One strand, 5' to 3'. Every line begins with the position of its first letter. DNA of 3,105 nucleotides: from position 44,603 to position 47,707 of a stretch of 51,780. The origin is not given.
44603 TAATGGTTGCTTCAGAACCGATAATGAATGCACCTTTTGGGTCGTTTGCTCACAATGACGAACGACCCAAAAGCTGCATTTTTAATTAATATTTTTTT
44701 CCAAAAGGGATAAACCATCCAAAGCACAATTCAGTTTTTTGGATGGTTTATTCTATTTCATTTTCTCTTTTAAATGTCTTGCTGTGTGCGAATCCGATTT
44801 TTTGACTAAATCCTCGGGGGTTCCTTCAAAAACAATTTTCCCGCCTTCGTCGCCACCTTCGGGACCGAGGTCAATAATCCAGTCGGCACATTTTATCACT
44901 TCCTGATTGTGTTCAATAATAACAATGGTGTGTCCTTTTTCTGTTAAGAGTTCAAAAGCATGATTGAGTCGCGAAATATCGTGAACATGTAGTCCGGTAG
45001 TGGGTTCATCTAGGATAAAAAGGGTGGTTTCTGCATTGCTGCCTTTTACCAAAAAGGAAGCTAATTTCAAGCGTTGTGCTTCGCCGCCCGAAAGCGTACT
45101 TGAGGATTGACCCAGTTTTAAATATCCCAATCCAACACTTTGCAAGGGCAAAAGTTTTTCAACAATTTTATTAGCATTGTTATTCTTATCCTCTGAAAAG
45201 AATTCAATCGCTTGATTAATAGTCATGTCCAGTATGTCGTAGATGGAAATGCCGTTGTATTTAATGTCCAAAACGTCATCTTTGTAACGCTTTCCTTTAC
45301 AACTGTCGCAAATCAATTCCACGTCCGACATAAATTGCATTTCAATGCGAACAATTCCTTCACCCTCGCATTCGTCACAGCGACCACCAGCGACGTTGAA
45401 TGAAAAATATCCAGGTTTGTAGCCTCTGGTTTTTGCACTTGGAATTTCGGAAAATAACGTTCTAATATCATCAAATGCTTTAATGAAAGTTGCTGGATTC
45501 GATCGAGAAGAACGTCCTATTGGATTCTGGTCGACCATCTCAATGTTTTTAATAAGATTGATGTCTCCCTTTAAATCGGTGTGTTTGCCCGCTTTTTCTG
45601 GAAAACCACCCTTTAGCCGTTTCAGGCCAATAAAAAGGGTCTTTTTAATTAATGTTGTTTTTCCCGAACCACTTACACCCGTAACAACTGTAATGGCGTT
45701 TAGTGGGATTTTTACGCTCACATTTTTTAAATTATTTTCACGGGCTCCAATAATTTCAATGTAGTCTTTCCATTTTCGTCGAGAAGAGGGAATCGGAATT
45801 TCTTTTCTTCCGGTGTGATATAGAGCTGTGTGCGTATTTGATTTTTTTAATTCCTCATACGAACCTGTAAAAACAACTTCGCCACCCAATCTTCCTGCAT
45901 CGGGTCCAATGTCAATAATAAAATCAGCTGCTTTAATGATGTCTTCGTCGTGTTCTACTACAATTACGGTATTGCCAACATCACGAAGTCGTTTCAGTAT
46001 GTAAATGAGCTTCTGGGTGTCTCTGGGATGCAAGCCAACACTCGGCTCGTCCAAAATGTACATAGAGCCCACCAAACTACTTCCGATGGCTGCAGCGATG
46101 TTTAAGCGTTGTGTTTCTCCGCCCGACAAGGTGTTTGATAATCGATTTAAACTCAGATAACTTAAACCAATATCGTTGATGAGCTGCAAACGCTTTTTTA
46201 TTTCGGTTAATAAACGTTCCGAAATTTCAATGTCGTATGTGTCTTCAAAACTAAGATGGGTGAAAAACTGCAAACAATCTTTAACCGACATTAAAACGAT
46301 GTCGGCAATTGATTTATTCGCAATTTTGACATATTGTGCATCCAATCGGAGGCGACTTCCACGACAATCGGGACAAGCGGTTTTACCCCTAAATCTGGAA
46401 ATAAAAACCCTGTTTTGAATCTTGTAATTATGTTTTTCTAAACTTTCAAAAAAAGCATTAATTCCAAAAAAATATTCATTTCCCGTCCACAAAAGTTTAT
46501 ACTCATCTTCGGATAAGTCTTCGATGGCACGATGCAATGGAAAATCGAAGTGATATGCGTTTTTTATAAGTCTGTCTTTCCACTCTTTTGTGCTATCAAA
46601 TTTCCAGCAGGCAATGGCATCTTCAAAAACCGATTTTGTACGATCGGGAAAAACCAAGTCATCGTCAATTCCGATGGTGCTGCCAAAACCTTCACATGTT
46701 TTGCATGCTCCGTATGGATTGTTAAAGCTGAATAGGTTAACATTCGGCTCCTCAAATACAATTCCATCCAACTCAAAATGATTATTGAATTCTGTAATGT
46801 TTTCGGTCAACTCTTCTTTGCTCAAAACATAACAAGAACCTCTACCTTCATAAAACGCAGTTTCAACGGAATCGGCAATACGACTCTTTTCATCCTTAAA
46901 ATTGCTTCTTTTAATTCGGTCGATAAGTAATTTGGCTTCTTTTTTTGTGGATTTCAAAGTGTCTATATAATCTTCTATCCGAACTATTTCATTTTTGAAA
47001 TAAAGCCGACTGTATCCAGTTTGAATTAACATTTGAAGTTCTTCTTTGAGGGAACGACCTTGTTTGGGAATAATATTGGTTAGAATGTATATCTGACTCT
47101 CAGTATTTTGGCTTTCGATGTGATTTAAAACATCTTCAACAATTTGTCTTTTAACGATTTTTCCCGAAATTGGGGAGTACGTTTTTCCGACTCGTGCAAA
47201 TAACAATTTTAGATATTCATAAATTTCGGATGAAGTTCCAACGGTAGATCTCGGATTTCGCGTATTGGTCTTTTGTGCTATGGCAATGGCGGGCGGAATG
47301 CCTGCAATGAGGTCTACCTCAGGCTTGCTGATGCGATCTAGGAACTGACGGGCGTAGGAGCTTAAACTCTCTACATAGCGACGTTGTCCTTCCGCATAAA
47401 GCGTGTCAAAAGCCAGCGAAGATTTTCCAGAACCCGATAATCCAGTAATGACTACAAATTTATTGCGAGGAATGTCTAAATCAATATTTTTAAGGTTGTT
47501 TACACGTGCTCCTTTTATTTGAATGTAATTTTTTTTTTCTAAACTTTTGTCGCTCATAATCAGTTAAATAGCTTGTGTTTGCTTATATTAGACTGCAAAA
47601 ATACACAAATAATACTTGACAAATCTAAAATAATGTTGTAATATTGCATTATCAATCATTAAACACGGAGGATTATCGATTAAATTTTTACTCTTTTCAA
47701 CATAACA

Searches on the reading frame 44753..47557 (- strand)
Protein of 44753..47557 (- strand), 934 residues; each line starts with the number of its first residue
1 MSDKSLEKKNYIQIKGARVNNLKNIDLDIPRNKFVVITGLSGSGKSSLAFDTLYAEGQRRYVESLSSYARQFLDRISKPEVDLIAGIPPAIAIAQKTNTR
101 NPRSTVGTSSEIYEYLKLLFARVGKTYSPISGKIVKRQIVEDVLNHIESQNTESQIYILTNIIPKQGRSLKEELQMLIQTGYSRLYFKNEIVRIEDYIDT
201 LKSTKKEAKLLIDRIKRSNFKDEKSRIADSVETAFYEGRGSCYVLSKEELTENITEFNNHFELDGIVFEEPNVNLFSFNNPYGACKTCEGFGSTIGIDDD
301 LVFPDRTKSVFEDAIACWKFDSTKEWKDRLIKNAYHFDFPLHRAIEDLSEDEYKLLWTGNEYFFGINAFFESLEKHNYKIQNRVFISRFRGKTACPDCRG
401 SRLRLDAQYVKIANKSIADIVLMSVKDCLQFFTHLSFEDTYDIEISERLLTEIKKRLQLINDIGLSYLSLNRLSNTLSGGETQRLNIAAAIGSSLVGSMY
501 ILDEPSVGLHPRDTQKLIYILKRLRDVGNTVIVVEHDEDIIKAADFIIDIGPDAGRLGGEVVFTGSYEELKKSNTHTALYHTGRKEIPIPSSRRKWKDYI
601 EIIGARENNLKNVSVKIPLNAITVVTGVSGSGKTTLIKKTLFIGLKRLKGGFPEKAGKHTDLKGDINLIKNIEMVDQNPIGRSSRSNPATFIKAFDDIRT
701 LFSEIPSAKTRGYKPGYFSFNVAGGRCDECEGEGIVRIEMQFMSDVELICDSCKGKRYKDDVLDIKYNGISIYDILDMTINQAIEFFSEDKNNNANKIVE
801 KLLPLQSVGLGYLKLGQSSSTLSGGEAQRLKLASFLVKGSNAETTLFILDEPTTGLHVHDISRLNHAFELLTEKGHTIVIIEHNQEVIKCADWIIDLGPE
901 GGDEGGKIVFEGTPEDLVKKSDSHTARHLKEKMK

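Call 41: find_homologous_proteins(query=window:44753-47557:-, max_evalue=1e-100)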
Query window:44753-47557:- (934 aa): 8000 proteins with E <= 1e-100 among 8000 candidates; the best 120 are listed.
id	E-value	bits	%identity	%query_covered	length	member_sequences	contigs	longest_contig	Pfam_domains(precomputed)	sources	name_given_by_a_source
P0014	0.0e+0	1982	93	100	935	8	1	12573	PF17760.7,PF17755.7,PF00005.34,PF13555.13,PF20703.4,PF02463.26,PF00684.26,PF01637.25,PF13304.13,PF13191.13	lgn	-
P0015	0.0e+0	1974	93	100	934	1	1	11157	PF17760.7,PF17755.7,PF00005.34,PF13555.13,PF20703.4,PF02463.26,PF00684.26,PF13304.13,PF13191.13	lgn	-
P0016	0.0e+0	1947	92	100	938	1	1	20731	PF17760.7,PF17755.7,PF00005.34,PF13555.13,PF20703.4,PF02463.26,PF00684.26,PF13304.13,PF13191.13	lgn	-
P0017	0.0e+0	1852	87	100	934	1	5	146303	PF17760.7,PF17755.7,PF00005.34,PF13555.13,PF20703.4,PF02463.26,PF00684.26,PF13304.13,PF20720.4,PF13191.13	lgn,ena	-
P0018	0.0e+0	1631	76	100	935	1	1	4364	PF17760.7,PF17755.7,PF00005.34,PF13555.13,PF03193.23,PF20703.4,PF02463.26,PF00684.26,PF13304.13,PF20720.4,PF13191.13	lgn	-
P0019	0.0e+0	1621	76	100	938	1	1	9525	PF17760.7,PF17755.7,PF00005.34,PF13555.13,PF03193.23,PF20703.4,PF02463.26,PF00684.26,PF13304.13,PF20720.4,PF13191.13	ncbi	-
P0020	0.0e+0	1614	75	100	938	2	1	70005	PF17760.7,PF17755.7,PF00005.34,PF13555.13,PF02463.26,PF00684.26,PF13304.13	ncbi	-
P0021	0.0e+0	1607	75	100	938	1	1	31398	PF17760.7,PF17755.7,PF00005.34,PF13555.13,PF20703.4,PF02463.26,PF00684.26,PF13304.13,PF20720.4,PF13191.13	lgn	-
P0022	0.0e+0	1475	70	98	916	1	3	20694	PF17760.7,PF17755.7,PF00005.34,PF13555.13,PF03193.23,PF20703.4,PF02463.26,PF00684.26,PF13304.13,PF20720.4,PF13191.13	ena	-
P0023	0.0e+0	1474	71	97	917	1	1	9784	PF17760.7,PF17755.7,PF00005.34,PF13555.13,PF03193.23,PF20703.4,PF02463.26,PF00684.26,PF13304.13,PF20720.4,PF13191.13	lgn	-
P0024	0.0e+0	1474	70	97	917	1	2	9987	PF17760.7,PF17755.7,PF00005.34,PF13555.13,PF03193.23,PF20703.4,PF02463.26,PF00684.26,PF13304.13,PF20720.4,PF13191.13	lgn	-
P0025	0.0e+0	1474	71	97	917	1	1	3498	PF17760.7,PF17755.7,PF00005.34,PF13555.13,PF03193.23,PF20703.4,PF02463.26,PF00684.26,PF13304.13,PF20720.4,PF13191.13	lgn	-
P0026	0.0e+0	1474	70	98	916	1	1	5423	PF17760.7,PF17755.7,PF00005.34,PF13555.13,PF03193.23,PF20703.4,PF02463.26,PF00684.26,PF13304.13,PF20720.4,PF13191.13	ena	-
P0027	0.0e+0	1473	70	97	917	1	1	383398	PF17760.7,PF17755.7,PF00005.34,PF13555.13,PF03193.23,PF20703.4,PF02463.26,PF00684.26,PF13304.13,PF20720.4,PF13191.13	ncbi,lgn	ncbi:MAG: excinuclease ABC subunit UvrA [Bacteroidales bacterium]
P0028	0.0e+0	1468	70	97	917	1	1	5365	PF17760.7,PF17755.7,PF00005.34,PF13555.13,PF03193.23,PF20703.4,PF02463.26,PF00684.26,PF13304.13,PF20720.4,PF13191.13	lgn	-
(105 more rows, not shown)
